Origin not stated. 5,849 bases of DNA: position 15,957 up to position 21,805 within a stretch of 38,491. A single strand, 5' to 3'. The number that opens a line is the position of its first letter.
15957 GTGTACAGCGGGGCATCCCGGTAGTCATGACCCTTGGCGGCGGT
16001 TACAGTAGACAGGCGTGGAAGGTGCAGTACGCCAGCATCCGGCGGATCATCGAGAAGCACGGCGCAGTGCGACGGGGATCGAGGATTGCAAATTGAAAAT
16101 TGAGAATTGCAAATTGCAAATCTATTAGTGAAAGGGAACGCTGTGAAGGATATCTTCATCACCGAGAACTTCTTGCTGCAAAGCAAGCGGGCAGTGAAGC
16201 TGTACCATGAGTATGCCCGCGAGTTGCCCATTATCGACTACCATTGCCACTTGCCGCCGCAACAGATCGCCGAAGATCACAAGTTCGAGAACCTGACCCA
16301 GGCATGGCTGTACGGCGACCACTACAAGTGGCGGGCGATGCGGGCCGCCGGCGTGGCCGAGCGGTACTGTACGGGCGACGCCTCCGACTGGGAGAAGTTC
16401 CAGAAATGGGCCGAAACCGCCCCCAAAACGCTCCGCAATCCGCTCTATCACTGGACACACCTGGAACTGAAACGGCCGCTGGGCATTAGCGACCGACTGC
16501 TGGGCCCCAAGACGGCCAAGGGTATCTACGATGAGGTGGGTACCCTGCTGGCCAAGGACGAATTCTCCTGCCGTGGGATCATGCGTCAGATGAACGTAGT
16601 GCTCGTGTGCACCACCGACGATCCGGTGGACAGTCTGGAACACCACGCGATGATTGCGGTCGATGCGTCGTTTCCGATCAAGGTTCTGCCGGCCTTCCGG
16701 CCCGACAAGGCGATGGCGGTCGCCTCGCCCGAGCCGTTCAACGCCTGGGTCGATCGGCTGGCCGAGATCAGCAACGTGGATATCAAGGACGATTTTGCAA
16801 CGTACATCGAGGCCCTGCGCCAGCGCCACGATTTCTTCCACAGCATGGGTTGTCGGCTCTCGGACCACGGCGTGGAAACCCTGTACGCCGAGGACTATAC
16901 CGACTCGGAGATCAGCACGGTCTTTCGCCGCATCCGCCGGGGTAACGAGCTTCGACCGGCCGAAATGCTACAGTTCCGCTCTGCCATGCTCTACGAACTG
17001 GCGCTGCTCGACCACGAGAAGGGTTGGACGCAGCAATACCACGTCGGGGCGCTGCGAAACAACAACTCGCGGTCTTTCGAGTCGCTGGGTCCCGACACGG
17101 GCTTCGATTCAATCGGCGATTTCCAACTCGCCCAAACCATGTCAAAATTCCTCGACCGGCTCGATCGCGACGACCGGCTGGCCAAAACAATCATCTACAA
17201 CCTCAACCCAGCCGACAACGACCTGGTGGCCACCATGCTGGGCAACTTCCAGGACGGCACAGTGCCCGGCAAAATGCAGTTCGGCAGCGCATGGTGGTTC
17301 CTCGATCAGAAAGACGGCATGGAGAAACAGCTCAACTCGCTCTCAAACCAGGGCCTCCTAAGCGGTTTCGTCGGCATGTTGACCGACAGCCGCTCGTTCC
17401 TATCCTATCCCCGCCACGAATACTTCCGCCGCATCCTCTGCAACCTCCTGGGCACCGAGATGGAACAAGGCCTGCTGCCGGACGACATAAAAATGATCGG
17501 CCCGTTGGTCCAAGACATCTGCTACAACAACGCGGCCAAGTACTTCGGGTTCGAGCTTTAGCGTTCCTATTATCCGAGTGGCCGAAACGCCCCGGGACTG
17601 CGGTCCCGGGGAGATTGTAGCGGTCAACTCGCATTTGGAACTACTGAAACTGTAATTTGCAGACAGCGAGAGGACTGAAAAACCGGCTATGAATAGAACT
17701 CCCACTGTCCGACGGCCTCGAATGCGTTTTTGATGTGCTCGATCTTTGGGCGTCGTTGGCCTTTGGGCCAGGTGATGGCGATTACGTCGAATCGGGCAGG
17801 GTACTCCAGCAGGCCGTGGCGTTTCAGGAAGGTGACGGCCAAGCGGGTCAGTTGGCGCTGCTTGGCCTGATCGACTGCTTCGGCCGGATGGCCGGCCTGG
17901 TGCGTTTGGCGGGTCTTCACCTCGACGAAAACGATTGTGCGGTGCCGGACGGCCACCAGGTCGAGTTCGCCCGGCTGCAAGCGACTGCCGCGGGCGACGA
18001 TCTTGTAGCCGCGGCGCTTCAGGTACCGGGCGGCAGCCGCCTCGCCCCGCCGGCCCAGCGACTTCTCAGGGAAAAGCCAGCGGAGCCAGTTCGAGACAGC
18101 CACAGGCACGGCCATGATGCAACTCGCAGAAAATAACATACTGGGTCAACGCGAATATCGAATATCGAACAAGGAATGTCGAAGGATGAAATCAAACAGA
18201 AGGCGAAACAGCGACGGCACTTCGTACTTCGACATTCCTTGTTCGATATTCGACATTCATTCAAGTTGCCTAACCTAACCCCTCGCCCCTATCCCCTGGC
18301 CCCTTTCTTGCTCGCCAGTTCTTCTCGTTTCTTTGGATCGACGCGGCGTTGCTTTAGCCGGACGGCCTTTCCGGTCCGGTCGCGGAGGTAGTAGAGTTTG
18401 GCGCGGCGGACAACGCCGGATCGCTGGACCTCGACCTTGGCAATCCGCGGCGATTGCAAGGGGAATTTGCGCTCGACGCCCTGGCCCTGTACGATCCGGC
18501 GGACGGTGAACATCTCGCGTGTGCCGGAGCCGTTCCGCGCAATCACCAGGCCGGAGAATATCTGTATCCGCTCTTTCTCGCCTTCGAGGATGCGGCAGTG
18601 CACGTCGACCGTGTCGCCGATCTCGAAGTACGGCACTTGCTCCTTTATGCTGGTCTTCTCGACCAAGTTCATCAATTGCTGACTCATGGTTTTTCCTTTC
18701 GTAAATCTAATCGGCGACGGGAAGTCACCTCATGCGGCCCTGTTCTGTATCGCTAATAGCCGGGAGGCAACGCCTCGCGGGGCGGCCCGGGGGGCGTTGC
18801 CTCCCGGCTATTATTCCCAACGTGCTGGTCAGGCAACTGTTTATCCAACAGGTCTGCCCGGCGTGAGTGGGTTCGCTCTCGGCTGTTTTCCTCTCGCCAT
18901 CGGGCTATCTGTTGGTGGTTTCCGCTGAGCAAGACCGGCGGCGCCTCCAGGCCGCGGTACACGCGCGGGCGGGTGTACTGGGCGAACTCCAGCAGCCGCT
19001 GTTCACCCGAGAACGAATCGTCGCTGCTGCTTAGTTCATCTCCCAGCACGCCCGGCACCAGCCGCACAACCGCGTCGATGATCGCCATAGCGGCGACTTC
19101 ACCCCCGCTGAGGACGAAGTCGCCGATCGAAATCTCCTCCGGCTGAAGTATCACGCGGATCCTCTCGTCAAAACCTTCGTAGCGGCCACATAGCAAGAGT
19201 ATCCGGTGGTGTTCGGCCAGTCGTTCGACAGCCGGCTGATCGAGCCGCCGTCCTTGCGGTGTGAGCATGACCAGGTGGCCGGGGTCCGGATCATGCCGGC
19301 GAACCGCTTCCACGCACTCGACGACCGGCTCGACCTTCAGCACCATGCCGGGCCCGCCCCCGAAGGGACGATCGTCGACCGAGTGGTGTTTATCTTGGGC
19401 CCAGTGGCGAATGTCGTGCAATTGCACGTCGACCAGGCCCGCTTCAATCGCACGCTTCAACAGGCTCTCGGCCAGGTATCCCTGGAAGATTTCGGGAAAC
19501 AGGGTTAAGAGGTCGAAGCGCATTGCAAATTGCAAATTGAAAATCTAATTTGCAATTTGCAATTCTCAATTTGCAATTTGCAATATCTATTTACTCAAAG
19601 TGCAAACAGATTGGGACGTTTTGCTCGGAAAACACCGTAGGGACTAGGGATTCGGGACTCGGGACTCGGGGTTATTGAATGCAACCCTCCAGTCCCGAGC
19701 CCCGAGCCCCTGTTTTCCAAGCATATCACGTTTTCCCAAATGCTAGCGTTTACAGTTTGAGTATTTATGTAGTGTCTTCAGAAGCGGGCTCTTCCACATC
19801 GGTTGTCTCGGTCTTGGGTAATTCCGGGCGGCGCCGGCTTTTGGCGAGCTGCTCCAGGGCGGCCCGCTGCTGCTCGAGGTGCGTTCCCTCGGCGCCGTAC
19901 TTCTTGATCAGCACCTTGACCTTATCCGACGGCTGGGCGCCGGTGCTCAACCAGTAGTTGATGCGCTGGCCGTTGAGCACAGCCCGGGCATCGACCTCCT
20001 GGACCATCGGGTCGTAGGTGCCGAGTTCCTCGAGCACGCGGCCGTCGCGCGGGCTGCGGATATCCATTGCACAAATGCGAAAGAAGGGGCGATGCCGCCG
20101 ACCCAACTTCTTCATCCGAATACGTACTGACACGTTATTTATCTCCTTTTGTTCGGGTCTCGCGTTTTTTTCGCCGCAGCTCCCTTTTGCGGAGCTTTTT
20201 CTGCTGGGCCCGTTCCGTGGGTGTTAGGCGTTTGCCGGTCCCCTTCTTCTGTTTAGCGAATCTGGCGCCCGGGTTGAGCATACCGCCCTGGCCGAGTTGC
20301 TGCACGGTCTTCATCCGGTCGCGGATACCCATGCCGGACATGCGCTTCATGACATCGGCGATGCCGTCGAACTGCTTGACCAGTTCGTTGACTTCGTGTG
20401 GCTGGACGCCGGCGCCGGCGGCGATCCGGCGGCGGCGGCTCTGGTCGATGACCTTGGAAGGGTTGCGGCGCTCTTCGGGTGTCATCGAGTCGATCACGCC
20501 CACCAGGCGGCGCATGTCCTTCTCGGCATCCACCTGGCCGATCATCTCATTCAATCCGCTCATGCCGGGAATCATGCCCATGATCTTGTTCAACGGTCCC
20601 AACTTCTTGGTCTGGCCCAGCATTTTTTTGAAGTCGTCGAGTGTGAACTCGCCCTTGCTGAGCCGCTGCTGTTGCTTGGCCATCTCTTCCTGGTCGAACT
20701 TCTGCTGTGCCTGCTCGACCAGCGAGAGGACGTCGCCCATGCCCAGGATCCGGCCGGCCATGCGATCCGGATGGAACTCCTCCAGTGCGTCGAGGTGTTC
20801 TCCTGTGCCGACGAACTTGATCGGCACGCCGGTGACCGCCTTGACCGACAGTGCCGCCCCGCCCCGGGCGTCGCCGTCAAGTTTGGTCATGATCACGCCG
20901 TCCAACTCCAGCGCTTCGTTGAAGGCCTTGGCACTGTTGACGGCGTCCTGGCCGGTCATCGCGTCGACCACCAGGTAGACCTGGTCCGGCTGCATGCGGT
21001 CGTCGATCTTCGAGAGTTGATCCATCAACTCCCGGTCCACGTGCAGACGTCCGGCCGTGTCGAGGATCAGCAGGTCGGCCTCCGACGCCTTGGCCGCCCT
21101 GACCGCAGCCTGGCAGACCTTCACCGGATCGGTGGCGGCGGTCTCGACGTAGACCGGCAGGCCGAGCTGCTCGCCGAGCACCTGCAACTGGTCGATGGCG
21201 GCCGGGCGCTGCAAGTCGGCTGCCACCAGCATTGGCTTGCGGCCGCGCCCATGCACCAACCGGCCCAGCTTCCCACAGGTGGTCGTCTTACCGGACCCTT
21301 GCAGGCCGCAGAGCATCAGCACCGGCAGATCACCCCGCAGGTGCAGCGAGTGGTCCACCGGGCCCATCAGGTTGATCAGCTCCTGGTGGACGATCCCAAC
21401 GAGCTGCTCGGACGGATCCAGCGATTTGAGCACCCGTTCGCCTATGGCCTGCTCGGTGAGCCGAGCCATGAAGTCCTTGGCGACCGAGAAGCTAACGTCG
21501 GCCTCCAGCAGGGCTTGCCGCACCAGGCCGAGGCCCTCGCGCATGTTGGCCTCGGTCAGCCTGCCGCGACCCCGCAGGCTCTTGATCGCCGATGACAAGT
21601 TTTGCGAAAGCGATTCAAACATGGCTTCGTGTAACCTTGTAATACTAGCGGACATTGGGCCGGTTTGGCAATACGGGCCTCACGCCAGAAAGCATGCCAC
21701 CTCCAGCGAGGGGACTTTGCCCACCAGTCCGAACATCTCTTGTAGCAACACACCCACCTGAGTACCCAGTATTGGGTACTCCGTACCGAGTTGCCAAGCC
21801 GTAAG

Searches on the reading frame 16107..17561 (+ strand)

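Call 75: search_protein_families(library=pfam, max_evalue=0.001, proteins=[window:16107-17561:+])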
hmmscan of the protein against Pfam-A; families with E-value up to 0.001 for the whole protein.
window:16107-17561:+ (484 aa): 1 family
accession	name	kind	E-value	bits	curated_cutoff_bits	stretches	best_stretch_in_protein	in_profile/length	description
PF02614.20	UxaC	-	2.7e-204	679.7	25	1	17-480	4-464/464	Glucuronate isomerase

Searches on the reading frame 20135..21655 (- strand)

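Call 75: search_protein_families(library=pfam, max_evalue=0.001, proteins=[window:20135-21655:-])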
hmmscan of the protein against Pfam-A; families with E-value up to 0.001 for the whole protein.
window:20135-21655:- (506 aa): 6 families
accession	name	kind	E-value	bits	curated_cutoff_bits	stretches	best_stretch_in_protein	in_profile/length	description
PF00448.28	SRP54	-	6.9e-75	251.4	22.7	1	112-305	3-196/196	SRP54-type protein, GTPase domain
PF02978.25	SRP_SPB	-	1.8e-30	105.6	27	1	336-436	1-91/91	Signal peptide binding domain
PF02881.24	SRP54_N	-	2.7e-16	60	22.4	1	16-93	1-75/75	SRP54-type protein, helical bundle domain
PF13401.12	AAA_22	-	8.7e-07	29.7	27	1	112-219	7-109/130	AAA domain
PF01656.29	CbiA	-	0.00025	21.4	25.4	0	120-264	9-88/125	CobQ/CobB/MinD/ParA nucleotide binding domain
PF13604.12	AAA_30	-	0.00074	19.7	27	0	113-245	21-137/191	AAA domain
